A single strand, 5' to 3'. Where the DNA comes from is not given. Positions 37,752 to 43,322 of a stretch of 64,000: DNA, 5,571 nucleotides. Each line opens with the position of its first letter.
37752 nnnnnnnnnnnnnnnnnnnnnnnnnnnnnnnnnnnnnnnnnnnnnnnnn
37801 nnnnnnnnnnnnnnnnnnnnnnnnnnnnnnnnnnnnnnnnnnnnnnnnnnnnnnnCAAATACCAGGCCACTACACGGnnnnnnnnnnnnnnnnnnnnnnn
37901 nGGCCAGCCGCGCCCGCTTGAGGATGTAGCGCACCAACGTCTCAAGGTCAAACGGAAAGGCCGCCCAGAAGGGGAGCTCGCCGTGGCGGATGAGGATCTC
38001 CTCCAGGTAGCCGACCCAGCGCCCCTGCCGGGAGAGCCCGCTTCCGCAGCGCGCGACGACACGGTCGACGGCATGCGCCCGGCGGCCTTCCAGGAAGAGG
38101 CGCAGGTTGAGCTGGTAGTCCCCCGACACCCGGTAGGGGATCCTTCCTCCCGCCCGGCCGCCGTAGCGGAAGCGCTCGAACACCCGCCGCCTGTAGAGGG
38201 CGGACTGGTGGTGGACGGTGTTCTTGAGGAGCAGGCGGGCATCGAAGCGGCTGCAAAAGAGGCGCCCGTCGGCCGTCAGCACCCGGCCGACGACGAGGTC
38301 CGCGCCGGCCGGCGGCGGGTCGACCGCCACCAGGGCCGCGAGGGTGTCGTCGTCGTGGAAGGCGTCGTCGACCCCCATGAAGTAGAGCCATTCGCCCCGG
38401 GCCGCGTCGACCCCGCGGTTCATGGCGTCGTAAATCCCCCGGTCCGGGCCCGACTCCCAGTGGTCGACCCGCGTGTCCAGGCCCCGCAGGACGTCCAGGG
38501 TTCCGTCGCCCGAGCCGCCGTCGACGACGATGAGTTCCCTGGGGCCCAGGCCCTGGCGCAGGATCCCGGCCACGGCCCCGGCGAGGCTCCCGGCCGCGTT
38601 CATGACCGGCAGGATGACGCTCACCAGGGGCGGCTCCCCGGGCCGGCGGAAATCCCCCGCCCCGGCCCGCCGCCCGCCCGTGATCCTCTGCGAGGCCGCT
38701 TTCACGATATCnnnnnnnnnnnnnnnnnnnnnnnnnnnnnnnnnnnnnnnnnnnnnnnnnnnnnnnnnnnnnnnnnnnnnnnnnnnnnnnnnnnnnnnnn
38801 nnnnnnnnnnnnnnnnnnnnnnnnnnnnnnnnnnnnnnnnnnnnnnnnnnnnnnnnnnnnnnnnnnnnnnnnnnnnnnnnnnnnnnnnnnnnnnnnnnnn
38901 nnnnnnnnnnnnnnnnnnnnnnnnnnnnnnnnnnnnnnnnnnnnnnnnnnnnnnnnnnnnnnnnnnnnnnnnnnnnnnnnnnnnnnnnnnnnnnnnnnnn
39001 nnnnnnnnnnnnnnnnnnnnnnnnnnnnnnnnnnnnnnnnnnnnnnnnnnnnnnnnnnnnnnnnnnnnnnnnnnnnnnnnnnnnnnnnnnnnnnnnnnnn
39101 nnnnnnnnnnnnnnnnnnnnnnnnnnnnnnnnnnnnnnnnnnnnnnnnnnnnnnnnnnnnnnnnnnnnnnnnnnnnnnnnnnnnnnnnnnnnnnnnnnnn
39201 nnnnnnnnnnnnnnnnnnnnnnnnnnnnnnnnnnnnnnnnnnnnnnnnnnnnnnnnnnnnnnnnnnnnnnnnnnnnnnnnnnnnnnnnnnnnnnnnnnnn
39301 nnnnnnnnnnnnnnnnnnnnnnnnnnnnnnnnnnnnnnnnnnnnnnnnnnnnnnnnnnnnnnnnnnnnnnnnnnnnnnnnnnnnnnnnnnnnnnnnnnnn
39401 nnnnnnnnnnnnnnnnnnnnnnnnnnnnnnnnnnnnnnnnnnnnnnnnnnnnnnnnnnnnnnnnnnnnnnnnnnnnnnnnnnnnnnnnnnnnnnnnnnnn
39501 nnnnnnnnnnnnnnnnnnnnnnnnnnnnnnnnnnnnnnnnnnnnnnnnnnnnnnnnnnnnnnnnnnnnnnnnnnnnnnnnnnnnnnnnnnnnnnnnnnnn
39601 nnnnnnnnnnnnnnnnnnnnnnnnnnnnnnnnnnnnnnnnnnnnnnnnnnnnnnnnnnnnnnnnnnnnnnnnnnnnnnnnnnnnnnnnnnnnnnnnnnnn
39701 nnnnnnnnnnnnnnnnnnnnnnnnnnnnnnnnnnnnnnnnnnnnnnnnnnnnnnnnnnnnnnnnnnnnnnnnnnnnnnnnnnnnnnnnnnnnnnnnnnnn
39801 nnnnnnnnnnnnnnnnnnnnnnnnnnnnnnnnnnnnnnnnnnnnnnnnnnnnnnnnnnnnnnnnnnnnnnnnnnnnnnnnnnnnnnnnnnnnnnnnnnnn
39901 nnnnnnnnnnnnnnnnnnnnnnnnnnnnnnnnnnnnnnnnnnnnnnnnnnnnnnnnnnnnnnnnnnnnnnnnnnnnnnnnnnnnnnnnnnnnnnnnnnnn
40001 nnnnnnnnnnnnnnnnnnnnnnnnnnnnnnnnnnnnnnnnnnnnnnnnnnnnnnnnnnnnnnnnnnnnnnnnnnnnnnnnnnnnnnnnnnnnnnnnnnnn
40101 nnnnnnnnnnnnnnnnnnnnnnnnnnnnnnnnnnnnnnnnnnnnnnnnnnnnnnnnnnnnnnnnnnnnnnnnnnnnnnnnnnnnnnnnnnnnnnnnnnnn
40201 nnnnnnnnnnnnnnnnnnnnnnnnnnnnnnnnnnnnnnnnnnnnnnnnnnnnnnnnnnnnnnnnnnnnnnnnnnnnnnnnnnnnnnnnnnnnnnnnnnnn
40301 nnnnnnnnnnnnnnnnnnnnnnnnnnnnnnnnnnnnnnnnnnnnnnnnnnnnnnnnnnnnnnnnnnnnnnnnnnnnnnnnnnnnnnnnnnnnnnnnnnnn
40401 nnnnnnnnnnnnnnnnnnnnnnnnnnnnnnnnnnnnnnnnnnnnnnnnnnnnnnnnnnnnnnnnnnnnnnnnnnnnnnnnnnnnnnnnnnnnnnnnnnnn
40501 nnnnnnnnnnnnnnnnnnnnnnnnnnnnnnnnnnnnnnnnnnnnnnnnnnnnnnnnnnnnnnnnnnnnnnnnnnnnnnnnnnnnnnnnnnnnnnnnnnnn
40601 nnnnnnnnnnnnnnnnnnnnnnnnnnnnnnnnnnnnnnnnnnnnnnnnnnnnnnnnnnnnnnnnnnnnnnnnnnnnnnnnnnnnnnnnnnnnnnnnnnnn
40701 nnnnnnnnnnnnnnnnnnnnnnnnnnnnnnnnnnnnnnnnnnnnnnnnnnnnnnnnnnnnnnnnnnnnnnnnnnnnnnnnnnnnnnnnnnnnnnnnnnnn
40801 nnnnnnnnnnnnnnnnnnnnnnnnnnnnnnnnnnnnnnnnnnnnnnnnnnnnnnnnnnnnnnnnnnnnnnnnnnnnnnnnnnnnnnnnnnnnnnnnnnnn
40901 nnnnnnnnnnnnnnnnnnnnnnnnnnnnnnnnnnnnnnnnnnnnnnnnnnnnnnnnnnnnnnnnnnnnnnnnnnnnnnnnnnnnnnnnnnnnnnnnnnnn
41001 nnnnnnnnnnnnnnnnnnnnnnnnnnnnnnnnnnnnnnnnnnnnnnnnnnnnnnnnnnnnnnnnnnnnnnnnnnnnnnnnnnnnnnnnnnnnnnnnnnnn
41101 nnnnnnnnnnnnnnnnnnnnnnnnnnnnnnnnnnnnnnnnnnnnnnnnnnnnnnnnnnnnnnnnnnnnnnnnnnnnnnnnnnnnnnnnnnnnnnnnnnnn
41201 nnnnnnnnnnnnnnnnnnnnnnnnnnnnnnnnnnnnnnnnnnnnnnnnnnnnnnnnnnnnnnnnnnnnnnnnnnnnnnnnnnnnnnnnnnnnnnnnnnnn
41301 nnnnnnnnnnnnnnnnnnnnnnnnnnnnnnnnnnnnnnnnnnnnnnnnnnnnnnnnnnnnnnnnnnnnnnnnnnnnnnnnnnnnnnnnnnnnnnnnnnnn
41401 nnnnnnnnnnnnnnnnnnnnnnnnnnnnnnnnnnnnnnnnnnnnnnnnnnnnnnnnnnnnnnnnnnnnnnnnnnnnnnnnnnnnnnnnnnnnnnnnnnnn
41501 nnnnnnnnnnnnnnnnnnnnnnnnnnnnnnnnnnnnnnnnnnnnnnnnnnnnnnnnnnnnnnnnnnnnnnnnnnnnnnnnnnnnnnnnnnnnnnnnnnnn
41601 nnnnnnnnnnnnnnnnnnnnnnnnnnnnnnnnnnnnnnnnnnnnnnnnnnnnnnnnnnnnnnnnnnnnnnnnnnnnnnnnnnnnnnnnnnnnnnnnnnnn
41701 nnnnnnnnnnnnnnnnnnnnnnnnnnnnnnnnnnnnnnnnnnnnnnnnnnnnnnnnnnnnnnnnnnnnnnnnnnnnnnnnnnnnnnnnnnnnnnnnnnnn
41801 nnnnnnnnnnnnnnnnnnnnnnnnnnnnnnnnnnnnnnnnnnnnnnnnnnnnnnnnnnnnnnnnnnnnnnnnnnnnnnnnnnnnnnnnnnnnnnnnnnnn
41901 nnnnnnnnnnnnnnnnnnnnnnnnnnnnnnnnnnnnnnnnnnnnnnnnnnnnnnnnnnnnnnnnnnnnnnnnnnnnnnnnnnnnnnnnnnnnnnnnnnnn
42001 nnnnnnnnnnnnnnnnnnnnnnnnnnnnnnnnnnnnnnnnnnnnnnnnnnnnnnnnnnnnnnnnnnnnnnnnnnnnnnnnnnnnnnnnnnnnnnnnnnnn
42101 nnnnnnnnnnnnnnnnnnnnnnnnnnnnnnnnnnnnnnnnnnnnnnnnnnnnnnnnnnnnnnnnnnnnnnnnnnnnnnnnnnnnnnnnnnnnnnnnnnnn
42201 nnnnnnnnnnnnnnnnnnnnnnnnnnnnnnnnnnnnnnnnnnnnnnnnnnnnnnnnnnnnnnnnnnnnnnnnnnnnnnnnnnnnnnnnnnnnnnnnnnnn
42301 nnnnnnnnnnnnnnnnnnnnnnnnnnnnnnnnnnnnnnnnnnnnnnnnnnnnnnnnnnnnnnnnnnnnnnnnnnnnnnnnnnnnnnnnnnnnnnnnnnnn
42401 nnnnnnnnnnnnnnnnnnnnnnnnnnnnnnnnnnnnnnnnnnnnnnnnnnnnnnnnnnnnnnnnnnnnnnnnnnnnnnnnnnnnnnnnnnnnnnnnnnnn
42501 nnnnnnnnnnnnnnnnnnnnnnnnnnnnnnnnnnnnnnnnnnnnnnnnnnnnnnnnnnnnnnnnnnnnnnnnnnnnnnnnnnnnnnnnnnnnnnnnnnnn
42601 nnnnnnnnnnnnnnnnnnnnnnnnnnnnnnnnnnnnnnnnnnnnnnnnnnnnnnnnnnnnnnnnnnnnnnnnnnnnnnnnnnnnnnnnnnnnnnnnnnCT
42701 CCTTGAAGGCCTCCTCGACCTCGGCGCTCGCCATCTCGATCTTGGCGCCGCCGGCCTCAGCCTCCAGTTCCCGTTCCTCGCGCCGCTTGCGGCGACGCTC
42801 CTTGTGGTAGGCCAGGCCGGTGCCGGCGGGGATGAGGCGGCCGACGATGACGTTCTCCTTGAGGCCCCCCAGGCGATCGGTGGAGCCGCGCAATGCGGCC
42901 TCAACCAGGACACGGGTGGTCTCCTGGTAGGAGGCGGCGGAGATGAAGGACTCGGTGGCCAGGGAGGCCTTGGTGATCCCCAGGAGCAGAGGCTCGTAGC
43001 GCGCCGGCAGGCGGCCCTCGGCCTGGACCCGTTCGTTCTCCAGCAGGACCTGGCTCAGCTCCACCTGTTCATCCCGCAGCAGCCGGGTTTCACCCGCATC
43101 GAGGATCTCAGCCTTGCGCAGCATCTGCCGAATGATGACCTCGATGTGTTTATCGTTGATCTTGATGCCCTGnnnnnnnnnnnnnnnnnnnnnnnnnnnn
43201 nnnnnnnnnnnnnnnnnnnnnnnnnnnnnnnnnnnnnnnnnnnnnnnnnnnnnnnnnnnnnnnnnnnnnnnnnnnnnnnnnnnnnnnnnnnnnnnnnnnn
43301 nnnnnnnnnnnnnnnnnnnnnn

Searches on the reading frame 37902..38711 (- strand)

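Call 47: search_protein_families(library=pfam, proteins=[window:37902-38711:-], max_evalue=0.0001)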
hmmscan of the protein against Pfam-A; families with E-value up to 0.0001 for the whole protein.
window:37902-38711:- (270 aa): 1 family
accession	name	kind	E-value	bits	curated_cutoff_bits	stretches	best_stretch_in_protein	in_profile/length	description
PF00535.33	Glycos_transf_2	-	2.8e-17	63.6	23.3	1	31-129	1-101/168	Glycosyl transferase family 2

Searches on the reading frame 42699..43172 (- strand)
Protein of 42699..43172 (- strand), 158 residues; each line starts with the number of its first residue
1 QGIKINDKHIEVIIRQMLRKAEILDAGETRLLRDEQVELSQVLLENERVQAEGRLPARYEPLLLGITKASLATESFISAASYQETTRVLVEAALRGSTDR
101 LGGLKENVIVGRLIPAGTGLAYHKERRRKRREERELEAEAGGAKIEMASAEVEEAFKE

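Call 47: search_protein_families(library=pfam, proteins=[window:42699-43172:-], max_evalue=0.0001)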
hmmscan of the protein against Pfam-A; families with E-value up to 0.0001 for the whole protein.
window:42699-43172:- (158 aa): 1 family
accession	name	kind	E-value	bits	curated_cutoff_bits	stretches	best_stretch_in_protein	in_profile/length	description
PF04998.22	RNA_pol_Rpb1_5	-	2.3e-06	27.7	28.5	1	1-72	229-265/267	RNA polymerase Rpb1, domain 5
